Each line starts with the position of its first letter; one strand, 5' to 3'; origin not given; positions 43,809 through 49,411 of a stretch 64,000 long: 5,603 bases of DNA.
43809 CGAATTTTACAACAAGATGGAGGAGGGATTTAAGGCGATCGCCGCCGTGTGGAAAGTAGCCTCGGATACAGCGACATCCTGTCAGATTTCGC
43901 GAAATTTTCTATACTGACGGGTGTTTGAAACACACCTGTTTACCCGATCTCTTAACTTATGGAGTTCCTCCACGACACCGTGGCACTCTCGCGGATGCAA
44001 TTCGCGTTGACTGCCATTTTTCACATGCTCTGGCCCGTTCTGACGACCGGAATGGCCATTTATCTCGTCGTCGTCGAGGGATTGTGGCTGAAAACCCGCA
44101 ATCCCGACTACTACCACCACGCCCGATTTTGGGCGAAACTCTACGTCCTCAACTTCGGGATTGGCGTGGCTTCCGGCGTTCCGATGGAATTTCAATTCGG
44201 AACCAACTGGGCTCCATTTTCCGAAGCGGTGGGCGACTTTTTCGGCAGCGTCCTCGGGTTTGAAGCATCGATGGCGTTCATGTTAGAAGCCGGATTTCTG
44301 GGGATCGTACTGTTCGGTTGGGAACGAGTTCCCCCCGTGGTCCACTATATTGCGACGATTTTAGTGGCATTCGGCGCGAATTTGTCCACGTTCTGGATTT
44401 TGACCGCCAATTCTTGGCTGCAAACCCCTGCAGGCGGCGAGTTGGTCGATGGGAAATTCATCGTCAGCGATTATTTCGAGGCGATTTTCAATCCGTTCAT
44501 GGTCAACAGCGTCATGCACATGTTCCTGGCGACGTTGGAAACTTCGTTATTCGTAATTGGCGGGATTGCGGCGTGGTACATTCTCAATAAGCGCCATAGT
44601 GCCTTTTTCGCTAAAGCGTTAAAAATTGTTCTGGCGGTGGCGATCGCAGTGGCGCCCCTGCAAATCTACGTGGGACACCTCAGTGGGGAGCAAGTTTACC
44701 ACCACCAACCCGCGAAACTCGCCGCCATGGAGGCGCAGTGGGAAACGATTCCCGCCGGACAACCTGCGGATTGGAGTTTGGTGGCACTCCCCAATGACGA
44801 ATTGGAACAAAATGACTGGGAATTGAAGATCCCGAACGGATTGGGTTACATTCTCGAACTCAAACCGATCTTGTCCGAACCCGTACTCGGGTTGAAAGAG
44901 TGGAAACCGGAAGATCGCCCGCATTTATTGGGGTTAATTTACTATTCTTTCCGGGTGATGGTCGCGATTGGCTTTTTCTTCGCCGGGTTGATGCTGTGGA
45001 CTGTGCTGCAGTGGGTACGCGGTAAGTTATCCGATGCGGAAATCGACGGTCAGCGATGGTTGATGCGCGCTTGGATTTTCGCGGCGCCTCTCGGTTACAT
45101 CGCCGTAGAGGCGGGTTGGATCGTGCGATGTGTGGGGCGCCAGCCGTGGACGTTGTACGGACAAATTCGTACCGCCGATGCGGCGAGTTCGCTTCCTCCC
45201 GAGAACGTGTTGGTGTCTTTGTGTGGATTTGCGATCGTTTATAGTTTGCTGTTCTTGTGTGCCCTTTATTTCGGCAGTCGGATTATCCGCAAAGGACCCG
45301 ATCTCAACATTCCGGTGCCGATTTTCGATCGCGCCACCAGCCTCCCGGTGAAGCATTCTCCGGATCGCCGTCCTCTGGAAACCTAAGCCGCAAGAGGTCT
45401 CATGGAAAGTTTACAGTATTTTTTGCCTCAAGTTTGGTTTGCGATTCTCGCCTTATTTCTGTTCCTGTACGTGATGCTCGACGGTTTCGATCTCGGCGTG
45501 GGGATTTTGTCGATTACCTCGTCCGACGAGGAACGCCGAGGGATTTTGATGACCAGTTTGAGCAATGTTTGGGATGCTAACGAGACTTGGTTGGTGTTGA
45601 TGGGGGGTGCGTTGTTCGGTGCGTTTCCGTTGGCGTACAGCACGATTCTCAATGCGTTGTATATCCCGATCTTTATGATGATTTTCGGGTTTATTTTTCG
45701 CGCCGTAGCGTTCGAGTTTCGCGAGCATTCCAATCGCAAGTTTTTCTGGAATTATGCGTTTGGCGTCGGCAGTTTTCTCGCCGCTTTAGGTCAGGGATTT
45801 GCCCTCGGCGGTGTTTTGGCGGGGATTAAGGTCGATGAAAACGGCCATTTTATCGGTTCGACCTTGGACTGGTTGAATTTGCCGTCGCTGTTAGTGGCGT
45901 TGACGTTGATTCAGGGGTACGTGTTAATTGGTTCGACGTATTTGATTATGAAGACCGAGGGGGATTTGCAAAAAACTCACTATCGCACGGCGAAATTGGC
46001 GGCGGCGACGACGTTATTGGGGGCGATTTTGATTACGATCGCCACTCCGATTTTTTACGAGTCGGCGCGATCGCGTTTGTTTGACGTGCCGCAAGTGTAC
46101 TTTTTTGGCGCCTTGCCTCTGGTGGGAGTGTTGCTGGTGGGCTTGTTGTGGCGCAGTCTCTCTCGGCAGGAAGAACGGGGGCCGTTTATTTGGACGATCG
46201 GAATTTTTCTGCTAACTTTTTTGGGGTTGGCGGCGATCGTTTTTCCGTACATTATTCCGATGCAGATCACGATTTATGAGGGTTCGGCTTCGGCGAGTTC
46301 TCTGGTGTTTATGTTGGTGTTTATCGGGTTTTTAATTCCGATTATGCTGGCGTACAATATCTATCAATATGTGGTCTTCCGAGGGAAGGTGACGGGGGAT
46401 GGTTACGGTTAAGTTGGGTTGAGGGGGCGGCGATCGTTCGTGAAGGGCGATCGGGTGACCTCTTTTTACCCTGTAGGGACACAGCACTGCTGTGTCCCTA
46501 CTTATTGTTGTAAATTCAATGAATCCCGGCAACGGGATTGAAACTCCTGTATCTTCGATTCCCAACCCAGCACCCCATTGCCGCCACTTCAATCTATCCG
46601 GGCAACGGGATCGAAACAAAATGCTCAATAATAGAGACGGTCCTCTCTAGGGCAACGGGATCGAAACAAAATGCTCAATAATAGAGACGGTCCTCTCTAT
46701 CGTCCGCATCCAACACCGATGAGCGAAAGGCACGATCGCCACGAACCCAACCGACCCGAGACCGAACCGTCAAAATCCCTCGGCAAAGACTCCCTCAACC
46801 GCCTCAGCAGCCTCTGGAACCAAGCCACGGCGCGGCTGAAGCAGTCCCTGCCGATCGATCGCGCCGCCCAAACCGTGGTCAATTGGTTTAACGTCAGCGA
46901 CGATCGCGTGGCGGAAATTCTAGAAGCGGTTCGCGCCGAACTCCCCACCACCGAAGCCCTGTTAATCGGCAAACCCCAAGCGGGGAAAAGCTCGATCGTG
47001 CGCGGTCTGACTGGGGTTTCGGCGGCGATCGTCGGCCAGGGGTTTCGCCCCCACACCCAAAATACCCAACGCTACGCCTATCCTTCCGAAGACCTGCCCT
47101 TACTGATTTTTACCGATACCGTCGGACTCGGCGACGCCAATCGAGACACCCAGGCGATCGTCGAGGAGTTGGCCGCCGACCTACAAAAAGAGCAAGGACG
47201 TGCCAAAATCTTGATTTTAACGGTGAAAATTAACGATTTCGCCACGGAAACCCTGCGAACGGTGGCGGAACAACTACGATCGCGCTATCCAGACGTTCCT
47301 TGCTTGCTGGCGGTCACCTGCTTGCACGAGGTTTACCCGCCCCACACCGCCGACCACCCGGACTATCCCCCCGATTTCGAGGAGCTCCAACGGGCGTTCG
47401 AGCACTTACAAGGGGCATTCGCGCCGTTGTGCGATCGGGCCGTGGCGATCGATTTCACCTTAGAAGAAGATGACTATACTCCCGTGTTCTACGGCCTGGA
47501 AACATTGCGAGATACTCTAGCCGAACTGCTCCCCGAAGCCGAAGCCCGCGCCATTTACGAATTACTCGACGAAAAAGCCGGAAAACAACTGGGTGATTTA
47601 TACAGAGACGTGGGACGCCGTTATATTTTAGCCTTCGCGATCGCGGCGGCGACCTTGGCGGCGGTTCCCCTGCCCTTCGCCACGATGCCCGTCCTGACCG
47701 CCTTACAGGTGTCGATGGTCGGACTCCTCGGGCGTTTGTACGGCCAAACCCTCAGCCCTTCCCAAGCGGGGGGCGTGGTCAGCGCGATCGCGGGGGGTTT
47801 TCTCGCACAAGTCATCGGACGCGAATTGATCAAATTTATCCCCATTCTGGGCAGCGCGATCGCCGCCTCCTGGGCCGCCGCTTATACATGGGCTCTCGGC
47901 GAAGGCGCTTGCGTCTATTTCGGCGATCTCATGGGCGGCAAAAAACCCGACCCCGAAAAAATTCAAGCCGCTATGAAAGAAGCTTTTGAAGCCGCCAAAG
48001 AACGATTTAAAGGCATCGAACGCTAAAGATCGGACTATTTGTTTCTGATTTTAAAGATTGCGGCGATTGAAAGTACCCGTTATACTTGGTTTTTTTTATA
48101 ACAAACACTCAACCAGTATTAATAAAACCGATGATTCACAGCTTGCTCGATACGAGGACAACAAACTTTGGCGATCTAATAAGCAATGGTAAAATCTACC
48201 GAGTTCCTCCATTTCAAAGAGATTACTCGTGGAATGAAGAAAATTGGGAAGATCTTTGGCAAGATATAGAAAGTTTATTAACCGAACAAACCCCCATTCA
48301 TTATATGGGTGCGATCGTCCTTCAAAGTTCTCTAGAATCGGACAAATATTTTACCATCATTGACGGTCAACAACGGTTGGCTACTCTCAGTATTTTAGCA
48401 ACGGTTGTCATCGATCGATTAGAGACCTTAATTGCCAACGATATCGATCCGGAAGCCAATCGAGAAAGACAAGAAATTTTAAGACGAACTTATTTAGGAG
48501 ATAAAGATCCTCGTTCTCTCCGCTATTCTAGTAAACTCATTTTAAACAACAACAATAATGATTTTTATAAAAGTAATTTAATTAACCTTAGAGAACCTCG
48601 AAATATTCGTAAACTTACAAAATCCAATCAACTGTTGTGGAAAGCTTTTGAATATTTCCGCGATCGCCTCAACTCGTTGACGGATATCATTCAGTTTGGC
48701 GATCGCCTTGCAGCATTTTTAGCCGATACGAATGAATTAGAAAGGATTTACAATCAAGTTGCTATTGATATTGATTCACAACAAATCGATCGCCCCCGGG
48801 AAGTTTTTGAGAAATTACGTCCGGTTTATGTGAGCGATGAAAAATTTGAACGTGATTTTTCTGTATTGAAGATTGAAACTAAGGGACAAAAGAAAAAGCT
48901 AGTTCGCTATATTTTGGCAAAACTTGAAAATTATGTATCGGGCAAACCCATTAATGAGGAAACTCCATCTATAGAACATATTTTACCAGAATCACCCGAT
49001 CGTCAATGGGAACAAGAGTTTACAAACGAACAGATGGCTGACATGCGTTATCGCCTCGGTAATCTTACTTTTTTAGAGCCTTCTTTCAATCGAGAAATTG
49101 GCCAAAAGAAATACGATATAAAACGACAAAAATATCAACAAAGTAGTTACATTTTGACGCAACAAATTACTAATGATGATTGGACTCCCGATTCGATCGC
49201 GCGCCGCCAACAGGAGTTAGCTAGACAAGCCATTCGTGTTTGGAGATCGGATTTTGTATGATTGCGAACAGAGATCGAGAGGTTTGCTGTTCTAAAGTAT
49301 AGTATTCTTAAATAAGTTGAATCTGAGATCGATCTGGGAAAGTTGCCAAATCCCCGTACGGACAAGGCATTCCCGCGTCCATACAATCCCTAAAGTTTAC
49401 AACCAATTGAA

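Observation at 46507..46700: Degenerate CRISPR-like repeats and a perfect 50-bp tandem duplication between cydB and a GTPase gene, with no cas genes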

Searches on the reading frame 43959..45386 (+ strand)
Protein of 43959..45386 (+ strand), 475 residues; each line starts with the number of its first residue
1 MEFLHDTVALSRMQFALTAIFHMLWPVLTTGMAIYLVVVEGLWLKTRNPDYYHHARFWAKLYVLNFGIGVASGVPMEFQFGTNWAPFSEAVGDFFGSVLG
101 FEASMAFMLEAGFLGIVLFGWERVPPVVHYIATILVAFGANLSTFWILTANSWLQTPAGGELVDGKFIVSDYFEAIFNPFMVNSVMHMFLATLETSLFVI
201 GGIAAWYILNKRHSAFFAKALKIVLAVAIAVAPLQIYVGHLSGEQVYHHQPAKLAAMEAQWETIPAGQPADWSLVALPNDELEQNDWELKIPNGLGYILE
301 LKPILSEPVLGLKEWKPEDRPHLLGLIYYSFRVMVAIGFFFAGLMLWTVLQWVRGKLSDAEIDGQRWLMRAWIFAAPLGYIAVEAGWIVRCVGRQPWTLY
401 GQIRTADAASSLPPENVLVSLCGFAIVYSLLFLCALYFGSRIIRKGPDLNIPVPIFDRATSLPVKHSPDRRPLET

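Call 9: search_protein_families(library=pfam, proteins=[window:43959-45386:+])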
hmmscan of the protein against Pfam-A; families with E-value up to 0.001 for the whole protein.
window:43959-45386:+ (475 aa): 1 family
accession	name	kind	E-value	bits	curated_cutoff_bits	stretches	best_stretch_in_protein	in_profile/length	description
PF01654.22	Cyt_bd_oxida_I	-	1.1e-156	522.1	26.2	1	10-447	1-418/418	Cytochrome bd terminal oxidase subunit I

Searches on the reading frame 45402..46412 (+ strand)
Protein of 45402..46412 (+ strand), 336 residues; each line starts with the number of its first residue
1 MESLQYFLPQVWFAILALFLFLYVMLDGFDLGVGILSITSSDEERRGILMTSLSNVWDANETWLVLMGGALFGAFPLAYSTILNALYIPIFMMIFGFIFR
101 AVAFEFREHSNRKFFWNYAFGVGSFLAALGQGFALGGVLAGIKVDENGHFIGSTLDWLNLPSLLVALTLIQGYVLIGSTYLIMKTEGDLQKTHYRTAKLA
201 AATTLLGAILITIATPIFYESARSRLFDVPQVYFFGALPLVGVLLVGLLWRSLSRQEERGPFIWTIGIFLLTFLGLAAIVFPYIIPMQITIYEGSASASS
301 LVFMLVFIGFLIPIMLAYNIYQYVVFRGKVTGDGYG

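Call 9: search_protein_families(library=pfam, proteins=[window:45402-46412:+])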
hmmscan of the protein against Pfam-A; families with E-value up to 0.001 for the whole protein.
window:45402-46412:+ (336 aa): 1 family
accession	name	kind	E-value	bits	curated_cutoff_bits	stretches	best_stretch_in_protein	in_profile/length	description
PF02322.20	Cyt_bd_oxida_II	-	6.9e-92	308.5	35.6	1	8-326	1-302/302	Cytochrome bd terminal oxidase subunit II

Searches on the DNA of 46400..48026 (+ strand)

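Call 8: search_rna_families(source=window, start=46400, end=46760, threshold=evalue, max_evalue=10, show_alignments=4)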
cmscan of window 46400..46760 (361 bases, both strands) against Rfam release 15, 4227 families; matches with E-value up to 10: 10.
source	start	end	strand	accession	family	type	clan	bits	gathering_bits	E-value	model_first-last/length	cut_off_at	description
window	46507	46544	+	RF01331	CRISPR-DR18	Gene; CRISPR;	-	25.3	50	0.029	1-37/37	no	CRISPR RNA direct repeat element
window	46507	46544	+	RF01318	CRISPR-DR5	Gene; CRISPR;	CL00015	24.2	40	0.15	1-37/37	no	CRISPR RNA direct repeat element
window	46506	46544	-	RF01334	CRISPR-DR21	Gene; CRISPR;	-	21.7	48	0.21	1-37/37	no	CRISPR RNA direct repeat element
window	46518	46544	-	RF01338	CRISPR-DR25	Gene; CRISPR;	CL00014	18.9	36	0.36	1-25/25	no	CRISPR RNA direct repeat element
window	46509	46544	+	RF01365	CRISPR-DR52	Gene; CRISPR;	-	18.1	50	0.79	1-37/37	no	CRISPR RNA direct repeat element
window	46514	46545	+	RF01359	CRISPR-DR46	Gene; CRISPR;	-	18.1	50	3.1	1-38/38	no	CRISPR RNA direct repeat element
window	46513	46544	-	RF01329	CRISPR-DR15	Gene; CRISPR;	-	17.1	36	0.87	1-37/37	no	CRISPR RNA direct repeat element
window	46507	46544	+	RF01346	CRISPR-DR36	Gene; CRISPR;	-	15.5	38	0.61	1-36/36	no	CRISPR RNA direct repeat element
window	46521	46544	+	RF01322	CRISPR-DR9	Gene; CRISPR;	-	13.4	45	5.4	1-37/37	no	CRISPR RNA direct repeat element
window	46513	46544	+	RF01323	CRISPR-DR10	Gene; CRISPR;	-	12.2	39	9.7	1-37/37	no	CRISPR RNA direct repeat element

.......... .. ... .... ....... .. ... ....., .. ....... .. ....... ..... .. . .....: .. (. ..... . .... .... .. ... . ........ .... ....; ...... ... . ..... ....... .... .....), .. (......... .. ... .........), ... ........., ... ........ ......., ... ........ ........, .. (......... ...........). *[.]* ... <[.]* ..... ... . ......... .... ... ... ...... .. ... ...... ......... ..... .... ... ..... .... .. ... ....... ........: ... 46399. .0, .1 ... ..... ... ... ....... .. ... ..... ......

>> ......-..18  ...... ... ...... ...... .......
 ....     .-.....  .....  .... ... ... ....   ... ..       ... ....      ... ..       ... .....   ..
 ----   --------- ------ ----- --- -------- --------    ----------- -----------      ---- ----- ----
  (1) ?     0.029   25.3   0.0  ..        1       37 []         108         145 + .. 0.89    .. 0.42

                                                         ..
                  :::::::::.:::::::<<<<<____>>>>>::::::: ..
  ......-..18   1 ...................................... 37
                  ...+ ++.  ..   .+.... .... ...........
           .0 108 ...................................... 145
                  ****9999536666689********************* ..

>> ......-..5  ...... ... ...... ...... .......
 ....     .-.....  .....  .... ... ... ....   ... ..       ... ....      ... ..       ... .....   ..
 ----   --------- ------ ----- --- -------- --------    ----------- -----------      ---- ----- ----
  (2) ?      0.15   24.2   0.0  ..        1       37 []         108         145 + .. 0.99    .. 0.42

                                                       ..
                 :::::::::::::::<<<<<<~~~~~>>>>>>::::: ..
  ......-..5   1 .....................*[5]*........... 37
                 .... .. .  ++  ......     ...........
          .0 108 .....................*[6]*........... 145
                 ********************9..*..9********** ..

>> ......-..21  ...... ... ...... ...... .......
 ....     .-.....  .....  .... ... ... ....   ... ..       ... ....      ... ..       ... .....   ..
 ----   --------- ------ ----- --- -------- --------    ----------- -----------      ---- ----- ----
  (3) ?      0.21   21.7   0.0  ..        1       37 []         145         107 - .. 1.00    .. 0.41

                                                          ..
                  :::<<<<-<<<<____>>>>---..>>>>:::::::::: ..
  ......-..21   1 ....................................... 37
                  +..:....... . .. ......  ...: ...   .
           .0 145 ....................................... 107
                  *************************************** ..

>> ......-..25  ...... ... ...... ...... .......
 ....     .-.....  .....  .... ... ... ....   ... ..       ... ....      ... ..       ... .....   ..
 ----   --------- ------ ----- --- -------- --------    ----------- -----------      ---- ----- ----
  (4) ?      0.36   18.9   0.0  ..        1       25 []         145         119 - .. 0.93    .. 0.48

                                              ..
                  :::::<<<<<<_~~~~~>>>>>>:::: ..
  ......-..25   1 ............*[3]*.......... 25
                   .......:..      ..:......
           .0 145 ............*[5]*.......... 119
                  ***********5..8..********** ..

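Call 40: search_dna_similar(query=window:46545-46583:+, collection=phages, mode=distant, max_evalue=10, max_rows=10)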
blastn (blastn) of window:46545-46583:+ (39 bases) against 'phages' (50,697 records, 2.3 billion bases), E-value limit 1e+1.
Records with a match: 6; places in all: 6; records where one place covers at least 80% of the query: 0.
Best place of each record, by identity: >=99% 4; 90-95% 2.
By first word of the organism name: Ralstonia 3; Mycobacterium 2; Bacteriophage 1.
By host as written in the record: - 3; Ralstonia solanacearum 2; Ralstonia solanacearum R281, UW154 1.
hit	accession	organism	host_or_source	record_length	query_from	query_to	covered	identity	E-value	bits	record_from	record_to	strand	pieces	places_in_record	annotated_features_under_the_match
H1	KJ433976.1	Mycobacterium phage Julie1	-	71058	12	33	56%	90.9%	7e+0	32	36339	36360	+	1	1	hypothetical protein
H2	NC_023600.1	Mycobacterium phage Julie1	-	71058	12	33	56%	90.9%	7e+0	32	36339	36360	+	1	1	minor tail protein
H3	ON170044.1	Ralstonia phage YO015_5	Ralstonia solanacearum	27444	22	39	46%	100.0%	2e+0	34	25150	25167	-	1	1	record has no annotation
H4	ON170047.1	Ralstonia phage YO016_5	Ralstonia solanacearum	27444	22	39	46%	100.0%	2e+0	34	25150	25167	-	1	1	record has no annotation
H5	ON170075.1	Ralstonia phage YO033_2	Ralstonia solanacearum R281, UW154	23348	22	39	46%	100.0%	2e+0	34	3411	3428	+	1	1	record has no annotation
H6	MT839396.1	Bacteriophage sp.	human fecal samples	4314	4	20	44%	100.0%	7e+0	32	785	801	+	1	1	record has no annotation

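Call 41: search_dna_similar(query=window:46545-46583:+, collection=plasmids, mode=distant, max_evalue=10, max_rows=10)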
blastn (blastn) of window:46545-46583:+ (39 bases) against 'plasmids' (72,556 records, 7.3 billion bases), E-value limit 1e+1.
Records with a match: 1; places in all: 1; records where one place covers at least 80% of the query: 0.
Best place of each record, by identity: 80-90% 1.
By first word of the organism name: Polaromonas 1.
By predicted mobility (MOB-suite, as given by PLSDB): mobilizable 1.
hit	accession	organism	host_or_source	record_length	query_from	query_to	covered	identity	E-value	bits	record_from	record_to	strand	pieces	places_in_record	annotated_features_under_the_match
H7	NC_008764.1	Polaromonas naphthalenivorans CJ2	-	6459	10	37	72%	89.7%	2e+0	37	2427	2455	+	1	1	toprim domain-containing protein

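Call 50: search_dna_similar(query=L111:1731-2949:+, collection=phages, mode=distant, max_evalue=0.1, max_rows=15)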
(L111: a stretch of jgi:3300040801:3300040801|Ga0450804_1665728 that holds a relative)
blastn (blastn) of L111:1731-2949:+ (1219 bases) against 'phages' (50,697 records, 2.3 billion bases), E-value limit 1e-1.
No match.

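Call 51: search_dna_similar(query=L111:1731-2949:+, collection=plasmids, mode=distant, max_evalue=0.1, max_rows=15)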
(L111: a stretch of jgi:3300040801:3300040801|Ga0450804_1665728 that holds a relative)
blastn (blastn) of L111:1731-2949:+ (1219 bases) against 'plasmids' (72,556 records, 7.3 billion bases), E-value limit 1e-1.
In 1 record(s) the limit of 40 matching pieces per record was reached: places in those records are undercounted.
Records with a match: 1; places in all: 32; records where one place covers at least 80% of the query: 1.
Best place of each record, by identity: 60-80% 1.
By first word of the organism name: Gloeothece 1.
By predicted mobility (MOB-suite, as given by PLSDB): non-mobilizable 1.
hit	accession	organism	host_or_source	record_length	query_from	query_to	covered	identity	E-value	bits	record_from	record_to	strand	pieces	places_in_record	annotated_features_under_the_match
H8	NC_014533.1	Gloeothece verrucosa PCC 7822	fresh water in rice field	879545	1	1163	95%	65.9%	2e-41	235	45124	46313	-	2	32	none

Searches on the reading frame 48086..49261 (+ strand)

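Call 9: search_protein_families(library=pfam, proteins=[window:48086-49261:+])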
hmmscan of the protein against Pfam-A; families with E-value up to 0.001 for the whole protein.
window:48086-49261:+ (391 aa): 2 families
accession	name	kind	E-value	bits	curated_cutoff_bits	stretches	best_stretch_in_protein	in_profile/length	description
PF07510.16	GmrSD_C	-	4.9e-31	107.9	23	1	249-380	2-137/138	GmrSD restriction endonucleases, C-terminal domain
PF03235.19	GmrSD_N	-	2.4e-26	93.5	33.2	1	29-244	2-181/199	GmrSD restriction endonuclease, N-terminal domain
